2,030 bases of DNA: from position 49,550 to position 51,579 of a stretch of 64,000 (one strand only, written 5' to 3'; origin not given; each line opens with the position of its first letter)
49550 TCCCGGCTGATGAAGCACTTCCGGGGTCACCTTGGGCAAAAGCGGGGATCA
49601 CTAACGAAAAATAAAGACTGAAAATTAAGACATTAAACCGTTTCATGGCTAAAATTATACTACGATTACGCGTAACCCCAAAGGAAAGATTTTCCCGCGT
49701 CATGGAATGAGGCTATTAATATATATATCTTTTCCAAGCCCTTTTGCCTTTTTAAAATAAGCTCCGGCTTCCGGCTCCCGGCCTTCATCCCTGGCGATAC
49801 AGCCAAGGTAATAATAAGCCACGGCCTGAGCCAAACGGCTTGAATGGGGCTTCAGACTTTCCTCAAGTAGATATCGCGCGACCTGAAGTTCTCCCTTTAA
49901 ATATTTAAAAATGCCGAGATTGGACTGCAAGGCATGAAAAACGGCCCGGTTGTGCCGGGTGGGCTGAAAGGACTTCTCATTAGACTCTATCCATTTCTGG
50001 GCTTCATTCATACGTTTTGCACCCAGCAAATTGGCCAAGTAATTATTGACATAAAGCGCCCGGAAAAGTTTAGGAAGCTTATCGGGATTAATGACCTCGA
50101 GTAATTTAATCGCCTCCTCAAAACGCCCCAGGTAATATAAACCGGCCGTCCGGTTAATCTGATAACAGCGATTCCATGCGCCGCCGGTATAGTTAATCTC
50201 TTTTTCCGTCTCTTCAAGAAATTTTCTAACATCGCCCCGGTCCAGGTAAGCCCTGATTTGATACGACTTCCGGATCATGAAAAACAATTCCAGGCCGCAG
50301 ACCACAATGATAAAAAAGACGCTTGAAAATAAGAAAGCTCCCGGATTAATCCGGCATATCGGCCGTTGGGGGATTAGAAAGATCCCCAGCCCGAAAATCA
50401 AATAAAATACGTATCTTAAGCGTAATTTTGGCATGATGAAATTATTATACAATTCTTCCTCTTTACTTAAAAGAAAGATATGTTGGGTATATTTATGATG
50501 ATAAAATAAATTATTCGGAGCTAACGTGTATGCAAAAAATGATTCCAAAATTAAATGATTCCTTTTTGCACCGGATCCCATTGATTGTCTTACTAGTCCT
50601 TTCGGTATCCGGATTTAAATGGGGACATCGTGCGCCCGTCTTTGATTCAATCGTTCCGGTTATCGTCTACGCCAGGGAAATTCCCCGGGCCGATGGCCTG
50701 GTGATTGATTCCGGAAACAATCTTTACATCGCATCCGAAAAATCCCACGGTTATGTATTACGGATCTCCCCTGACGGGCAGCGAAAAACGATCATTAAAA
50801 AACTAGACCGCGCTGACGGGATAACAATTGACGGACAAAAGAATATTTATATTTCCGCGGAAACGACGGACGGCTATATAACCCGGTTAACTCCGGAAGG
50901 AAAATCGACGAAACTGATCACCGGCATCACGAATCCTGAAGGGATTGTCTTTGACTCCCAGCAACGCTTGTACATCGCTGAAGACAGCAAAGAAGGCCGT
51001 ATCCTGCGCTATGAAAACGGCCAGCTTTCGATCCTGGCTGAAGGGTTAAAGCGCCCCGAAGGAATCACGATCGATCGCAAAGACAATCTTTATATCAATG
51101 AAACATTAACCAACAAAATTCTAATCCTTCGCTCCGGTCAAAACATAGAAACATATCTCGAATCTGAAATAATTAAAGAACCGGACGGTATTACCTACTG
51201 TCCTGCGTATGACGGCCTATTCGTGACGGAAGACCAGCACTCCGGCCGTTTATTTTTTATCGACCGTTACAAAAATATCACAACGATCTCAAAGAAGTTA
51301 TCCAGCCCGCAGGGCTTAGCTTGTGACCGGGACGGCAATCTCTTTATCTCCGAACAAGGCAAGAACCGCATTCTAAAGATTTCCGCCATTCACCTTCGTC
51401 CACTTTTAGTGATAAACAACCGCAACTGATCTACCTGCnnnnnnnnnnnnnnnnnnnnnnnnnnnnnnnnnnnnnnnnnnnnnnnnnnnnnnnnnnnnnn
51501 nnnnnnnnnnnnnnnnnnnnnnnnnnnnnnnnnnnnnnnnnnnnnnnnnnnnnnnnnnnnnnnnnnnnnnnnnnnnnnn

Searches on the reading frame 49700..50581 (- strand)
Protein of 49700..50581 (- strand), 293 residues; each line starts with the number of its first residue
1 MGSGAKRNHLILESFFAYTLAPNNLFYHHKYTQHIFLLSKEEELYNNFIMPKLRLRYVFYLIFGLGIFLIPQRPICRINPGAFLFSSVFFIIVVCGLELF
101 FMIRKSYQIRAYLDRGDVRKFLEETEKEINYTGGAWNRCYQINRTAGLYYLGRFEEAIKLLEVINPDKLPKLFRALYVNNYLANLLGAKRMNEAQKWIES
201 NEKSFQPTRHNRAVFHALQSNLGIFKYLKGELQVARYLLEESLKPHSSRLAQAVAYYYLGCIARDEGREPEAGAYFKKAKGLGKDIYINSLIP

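Call 69: search_protein_families(library=pfam, proteins=[window:49700-50581:-], max_evalue=0.001)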
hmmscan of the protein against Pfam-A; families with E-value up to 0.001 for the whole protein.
window:49700-50581:- (293 aa): 2 families
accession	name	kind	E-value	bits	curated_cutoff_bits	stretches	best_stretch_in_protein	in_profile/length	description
PF07719.23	TPR_2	-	2.2e-05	24.7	27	0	254-279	2-27/34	Tetratricopeptide repeat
PF13424.12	TPR_12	-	3.1e-05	24.5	30.1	0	217-279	4-71/77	Tetratricopeptide repeat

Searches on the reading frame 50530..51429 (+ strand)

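Call 69: search_protein_families(library=pfam, proteins=[window:50530-51429:+], max_evalue=0.001)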
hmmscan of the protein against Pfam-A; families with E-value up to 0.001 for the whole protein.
window:50530-51429:+ (299 aa): 10 families
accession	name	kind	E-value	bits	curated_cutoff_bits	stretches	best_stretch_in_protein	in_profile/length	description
PF06977.17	SdiA-regulated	-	3e-15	56.5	21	0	167-189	216-238/249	SdiA-regulated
PF08450.18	SGL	-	9.5e-13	48.7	26.3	1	100-197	100-207/246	SMP-30/Gluconolactonase/LRE-like region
PF06739.17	SBBP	-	4.7e-11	42.9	20.5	0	96-114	16-34/38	Beta-propeller repeat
PF01731.26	Arylesterase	-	1.6e-10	41.5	21.3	0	157-201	37-82/86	Arylesterase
PF03088.22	Str_synth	-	3.9e-10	40.2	25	0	233-283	31-83/89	Strictosidine synthase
PF01436.27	NHL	-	1.3e-09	38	20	0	135-159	3-26/28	NHL repeat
PF24684.1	Vgb_lyase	-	4.9e-09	35.8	50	1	96-228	142-277/290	Virginiamycin B lyase family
PF20067.5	SSL_N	-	9.3e-07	29.1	18.9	0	132-160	19-45/46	Strictosidine synthase-like, N-terminal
PF13449.12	Phytase-like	-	1.4e-05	25.6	27.6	0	112-184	48-115/284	Esterase-like activity of phytase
PF25021.1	TEN_NHL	-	0.00041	19.9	27.1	0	254-285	326-357/357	Teneurin NHL domain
